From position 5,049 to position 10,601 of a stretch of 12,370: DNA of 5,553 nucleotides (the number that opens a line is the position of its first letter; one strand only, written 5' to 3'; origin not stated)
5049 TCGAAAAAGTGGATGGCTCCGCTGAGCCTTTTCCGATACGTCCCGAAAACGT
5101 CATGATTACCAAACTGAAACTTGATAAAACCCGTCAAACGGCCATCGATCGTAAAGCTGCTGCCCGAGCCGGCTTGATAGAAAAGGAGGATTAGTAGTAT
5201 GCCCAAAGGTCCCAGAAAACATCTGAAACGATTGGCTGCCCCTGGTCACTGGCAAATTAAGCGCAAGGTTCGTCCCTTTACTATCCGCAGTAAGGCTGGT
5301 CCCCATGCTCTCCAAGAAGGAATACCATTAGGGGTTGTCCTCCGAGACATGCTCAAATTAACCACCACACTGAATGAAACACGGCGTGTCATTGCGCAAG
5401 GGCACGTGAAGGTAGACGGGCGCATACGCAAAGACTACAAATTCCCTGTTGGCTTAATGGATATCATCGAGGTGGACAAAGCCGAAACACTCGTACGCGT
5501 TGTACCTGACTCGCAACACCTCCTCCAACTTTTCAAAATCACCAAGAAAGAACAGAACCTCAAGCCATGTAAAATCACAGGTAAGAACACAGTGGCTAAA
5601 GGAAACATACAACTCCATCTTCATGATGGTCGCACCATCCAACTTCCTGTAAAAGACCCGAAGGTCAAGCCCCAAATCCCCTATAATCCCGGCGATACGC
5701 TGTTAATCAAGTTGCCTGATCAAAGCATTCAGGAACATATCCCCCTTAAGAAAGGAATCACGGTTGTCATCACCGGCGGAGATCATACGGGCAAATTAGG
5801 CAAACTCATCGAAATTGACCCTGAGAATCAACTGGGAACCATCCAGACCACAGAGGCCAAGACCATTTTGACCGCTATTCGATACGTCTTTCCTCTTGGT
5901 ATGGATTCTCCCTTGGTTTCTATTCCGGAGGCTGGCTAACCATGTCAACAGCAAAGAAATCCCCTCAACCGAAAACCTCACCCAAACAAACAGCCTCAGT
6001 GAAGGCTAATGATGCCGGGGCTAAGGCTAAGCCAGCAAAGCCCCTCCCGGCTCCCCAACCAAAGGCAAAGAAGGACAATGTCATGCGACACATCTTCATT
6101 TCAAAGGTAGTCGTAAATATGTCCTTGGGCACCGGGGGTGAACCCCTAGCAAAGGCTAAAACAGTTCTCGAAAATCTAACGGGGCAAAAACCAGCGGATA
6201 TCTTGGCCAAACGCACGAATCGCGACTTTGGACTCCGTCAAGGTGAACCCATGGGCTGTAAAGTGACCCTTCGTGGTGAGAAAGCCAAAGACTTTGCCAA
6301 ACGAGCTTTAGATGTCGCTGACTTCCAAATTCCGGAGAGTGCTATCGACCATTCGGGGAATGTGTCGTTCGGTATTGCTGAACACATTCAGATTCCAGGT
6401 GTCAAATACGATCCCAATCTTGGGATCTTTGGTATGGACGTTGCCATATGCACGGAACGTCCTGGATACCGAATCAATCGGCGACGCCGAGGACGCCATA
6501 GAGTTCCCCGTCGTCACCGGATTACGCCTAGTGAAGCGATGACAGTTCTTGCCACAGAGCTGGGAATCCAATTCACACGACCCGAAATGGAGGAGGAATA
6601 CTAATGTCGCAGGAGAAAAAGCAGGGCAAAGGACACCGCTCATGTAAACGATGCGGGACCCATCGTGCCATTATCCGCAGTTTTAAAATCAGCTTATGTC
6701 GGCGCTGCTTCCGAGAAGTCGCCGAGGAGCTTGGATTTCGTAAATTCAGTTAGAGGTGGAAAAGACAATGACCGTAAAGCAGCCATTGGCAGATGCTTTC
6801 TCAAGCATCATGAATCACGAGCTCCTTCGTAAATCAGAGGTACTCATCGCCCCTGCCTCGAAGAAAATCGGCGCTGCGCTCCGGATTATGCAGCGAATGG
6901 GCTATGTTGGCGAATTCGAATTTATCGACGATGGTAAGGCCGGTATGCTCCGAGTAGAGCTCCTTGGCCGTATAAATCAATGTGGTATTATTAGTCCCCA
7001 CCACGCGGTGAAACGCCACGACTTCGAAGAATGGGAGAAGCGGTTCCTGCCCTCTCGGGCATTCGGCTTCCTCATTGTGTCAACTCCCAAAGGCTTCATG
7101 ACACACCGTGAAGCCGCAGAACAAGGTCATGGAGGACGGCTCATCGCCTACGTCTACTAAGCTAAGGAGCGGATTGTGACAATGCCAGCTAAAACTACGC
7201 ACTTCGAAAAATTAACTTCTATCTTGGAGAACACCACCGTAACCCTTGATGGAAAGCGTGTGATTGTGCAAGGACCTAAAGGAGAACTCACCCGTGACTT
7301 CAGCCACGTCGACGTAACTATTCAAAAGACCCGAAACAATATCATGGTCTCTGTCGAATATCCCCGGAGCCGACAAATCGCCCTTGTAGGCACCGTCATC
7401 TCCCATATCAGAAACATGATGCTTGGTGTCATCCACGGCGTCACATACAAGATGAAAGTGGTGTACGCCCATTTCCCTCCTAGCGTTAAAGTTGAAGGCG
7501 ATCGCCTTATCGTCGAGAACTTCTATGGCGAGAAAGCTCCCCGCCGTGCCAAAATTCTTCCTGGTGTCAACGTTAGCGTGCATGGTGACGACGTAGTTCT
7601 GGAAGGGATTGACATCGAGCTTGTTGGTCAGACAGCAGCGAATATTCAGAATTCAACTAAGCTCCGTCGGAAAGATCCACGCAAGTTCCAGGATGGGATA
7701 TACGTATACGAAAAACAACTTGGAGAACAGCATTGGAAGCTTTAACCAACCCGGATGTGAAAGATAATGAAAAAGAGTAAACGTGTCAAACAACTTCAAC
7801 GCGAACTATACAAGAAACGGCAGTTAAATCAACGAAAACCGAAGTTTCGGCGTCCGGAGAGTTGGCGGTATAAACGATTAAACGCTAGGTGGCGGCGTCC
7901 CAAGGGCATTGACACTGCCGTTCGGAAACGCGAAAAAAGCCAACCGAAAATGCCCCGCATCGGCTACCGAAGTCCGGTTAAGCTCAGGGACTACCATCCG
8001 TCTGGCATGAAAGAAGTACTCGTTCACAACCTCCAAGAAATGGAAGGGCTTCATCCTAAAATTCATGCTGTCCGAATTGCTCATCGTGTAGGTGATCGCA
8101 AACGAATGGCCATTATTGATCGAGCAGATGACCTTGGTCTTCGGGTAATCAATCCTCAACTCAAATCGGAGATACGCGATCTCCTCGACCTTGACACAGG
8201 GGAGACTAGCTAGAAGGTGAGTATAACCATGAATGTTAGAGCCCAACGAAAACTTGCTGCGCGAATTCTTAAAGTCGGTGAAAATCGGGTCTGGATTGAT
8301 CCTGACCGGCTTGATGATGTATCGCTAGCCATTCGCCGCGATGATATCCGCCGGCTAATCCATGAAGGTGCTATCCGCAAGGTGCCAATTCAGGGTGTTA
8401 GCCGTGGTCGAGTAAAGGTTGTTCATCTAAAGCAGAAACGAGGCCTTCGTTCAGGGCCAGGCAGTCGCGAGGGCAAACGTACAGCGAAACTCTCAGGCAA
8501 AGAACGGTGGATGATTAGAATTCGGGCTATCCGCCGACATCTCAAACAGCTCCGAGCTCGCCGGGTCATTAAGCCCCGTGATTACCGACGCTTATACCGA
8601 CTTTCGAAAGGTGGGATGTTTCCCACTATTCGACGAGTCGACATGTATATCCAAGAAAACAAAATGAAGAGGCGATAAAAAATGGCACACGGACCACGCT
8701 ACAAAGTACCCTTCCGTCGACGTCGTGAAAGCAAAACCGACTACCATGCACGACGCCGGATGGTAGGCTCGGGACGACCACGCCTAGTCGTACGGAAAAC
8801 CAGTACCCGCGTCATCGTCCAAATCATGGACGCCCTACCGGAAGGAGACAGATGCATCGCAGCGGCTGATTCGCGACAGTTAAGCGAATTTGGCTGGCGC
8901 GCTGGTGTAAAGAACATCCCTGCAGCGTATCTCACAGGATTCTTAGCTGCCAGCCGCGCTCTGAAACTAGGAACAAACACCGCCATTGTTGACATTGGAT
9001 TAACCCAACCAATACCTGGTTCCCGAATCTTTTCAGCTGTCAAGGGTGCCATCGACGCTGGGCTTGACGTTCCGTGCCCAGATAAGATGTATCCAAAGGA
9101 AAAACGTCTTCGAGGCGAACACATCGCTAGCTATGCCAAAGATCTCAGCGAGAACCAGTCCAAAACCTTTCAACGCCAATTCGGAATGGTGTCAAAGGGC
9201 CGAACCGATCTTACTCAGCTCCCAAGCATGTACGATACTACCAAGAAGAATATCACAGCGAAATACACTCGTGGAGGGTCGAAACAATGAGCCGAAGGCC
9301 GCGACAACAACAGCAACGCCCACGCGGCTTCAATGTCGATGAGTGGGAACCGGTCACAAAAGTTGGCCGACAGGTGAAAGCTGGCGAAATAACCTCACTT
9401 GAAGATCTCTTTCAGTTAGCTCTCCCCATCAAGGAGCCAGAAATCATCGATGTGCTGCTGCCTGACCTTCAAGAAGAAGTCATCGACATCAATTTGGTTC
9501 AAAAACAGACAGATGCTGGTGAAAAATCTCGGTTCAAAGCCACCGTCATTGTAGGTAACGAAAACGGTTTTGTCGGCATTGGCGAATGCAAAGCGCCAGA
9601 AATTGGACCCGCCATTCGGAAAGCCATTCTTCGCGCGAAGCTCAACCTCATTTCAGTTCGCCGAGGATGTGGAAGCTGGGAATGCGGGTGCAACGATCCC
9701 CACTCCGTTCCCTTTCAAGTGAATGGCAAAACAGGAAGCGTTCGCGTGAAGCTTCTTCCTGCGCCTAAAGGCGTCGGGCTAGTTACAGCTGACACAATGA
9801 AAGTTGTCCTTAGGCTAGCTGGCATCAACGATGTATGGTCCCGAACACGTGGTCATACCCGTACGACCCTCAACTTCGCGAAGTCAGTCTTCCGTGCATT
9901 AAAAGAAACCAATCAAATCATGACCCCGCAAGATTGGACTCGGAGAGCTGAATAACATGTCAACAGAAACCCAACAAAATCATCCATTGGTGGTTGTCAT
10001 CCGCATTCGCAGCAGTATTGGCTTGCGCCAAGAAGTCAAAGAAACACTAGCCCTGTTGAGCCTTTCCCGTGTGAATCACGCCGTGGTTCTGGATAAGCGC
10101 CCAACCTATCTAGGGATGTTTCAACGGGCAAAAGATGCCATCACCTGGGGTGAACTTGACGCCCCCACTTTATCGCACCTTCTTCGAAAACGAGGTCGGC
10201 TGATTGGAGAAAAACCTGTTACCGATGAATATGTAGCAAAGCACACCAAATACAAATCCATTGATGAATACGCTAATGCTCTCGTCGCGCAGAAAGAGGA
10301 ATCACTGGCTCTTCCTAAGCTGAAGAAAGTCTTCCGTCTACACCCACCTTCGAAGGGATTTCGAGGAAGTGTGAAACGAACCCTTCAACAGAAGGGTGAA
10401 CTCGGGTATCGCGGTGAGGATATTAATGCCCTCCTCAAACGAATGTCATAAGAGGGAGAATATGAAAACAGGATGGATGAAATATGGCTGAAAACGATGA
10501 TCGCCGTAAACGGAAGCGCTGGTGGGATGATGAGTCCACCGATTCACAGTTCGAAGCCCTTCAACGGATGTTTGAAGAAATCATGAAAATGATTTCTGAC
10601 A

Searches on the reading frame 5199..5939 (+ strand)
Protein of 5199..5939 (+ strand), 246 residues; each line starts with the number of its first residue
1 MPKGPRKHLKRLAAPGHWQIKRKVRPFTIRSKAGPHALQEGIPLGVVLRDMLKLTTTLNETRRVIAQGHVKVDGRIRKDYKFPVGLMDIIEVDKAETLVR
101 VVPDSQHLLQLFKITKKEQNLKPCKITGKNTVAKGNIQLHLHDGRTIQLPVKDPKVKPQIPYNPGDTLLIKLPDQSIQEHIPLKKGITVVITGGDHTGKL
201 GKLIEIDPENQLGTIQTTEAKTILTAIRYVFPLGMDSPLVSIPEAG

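Call 5: search_protein_families(library=pfam, proteins=[window:5199-5939:+])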
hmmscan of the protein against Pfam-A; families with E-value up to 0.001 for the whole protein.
window:5199-5939:+ (246 aa): 5 families
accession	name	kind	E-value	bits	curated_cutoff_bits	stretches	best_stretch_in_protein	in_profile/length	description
PF00900.26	Ribosomal_S4e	-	2.9e-21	75.4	25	1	99-177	5-75/75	Ribosomal family S4e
PF08071.17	RS4NT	-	2.6e-14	53.3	27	1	3-38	1-36/37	RS4NT (NUC023) domain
PF01479.30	S4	-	2.2e-08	34.1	22.8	1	57-90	15-48/48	S4 domain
PF25088.1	GPKOW_C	-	0.00012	22.6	65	1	167-225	39-96/107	GPKOW C-terminal domain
PF00467.35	KOW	-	0.00027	21.1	22.3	1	188-210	4-26/32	KOW motif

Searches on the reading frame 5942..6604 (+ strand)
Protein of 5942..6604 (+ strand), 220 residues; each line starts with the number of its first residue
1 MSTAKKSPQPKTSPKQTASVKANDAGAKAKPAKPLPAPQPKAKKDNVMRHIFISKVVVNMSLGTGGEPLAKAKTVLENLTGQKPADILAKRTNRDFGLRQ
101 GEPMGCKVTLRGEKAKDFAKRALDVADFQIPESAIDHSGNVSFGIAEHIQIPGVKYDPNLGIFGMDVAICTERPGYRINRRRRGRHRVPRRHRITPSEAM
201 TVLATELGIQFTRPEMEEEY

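Call 5: search_protein_families(library=pfam, proteins=[window:5942-6604:+])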
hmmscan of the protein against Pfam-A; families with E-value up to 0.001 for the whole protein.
window:5942-6604:+ (220 aa): 2 families
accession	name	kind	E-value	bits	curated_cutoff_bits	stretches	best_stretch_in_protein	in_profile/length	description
PF00673.26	Ribosomal_L5_C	-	4.4e-22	78.5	27.8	1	103-185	1-82/94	ribosomal L5P family C-terminus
PF00281.24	Ribosomal_L5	-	2.7e-15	56.8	34.9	1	46-99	1-57/57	Ribosomal protein L5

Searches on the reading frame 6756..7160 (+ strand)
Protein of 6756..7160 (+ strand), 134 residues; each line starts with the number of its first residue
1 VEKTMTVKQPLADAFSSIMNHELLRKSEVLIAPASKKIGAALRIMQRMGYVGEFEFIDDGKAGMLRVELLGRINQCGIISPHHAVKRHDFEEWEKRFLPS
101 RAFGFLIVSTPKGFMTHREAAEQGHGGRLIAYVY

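Call 14: search_protein_families(library=pfam, proteins=[window:6756-7160:+])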
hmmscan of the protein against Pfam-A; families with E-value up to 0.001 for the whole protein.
window:6756-7160:+ (134 aa): 1 family
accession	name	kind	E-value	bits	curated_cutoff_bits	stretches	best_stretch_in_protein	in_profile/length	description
PF00410.24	Ribosomal_S8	-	9.1e-22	77.8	24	1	10-134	2-126/126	Ribosomal protein S8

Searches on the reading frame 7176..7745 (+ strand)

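Call 14: search_protein_families(library=pfam, proteins=[window:7176-7745:+])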
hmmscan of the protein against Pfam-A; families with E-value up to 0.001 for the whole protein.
window:7176-7745:+ (189 aa): 1 family
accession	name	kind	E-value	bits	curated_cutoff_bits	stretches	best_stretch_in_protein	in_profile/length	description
PF00347.28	Ribosomal_L6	-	4.6e-27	95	27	2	100-174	1-80/80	Ribosomal protein L6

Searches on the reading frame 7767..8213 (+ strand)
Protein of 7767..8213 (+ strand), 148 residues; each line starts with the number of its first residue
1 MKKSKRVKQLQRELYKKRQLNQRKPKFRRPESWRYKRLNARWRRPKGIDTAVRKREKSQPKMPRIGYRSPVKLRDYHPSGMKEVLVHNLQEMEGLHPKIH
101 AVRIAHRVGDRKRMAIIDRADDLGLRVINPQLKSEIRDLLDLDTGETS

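Call 14: search_protein_families(library=pfam, proteins=[window:7767-8213:+])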
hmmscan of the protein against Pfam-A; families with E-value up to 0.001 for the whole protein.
window:7767-8213:+ (148 aa): 1 family
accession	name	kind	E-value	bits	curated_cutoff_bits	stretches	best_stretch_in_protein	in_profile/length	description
PF01655.23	Ribosomal_L32e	-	4.6e-40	136.7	25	1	24-129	1-108/108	Ribosomal protein L32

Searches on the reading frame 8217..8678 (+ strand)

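Call 14: search_protein_families(library=pfam, proteins=[window:8217-8678:+])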
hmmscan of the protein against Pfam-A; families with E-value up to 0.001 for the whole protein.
window:8217-8678:+ (153 aa): 2 families
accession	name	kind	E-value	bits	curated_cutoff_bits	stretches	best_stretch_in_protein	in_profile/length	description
PF25476.1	Ribosomal_L19e_C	-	8.3e-25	87.3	25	1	60-149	2-91/91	Ribosomal protein L19e, C-terminal domain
PF01280.26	Ribosomal_L19e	-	3.3e-21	75.4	25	1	6-57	1-52/53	Ribosomal protein L19e, N-terminal domain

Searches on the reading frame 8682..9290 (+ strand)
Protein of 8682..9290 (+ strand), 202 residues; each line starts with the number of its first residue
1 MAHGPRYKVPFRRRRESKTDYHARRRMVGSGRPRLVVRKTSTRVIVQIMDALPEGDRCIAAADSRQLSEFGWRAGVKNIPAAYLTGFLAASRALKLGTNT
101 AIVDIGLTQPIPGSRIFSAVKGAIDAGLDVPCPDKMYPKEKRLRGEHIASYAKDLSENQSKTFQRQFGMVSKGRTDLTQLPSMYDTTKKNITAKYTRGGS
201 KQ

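Call 14: search_protein_families(library=pfam, proteins=[window:8682-9290:+])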
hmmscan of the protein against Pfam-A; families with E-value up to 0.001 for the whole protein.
window:8682-9290:+ (202 aa): 2 families
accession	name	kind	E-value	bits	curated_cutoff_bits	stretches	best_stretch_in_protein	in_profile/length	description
PF17144.9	Ribosomal_L5e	-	1.9e-32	113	27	2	6-95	2-98/163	Ribosomal large subunit proteins 60S L5, and 50S L18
PF00861.27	Ribosomal_L18p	-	5.8e-06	27.1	27.8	1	15-106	6-94/116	Ribosomal L18 of archaea, bacteria, mitoch. and chloroplast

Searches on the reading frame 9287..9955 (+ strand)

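Call 14: search_protein_families(library=pfam, proteins=[window:9287-9955:+])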
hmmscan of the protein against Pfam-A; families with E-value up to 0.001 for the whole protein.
window:9287-9955:+ (222 aa): 2 families
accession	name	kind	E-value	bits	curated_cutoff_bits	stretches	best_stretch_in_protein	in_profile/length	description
PF00333.26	Ribosomal_S5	-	3.3e-26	91.5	27.1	1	61-125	1-65/65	Ribosomal protein S5, N-terminal domain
PF03719.21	Ribosomal_S5_C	-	2.3e-20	72.3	21.5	1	147-211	1-64/71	Ribosomal protein S5, C-terminal domain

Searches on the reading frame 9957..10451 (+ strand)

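Call 14: search_protein_families(library=pfam, proteins=[window:9957-10451:+])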
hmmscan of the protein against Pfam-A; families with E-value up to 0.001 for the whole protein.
window:9957-10451:+ (164 aa): 1 family
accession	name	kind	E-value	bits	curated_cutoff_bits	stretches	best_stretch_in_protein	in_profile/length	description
PF00327.25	Ribosomal_L30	-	1.1e-11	44.8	23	1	13-60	2-49/51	Ribosomal protein L30p/L7e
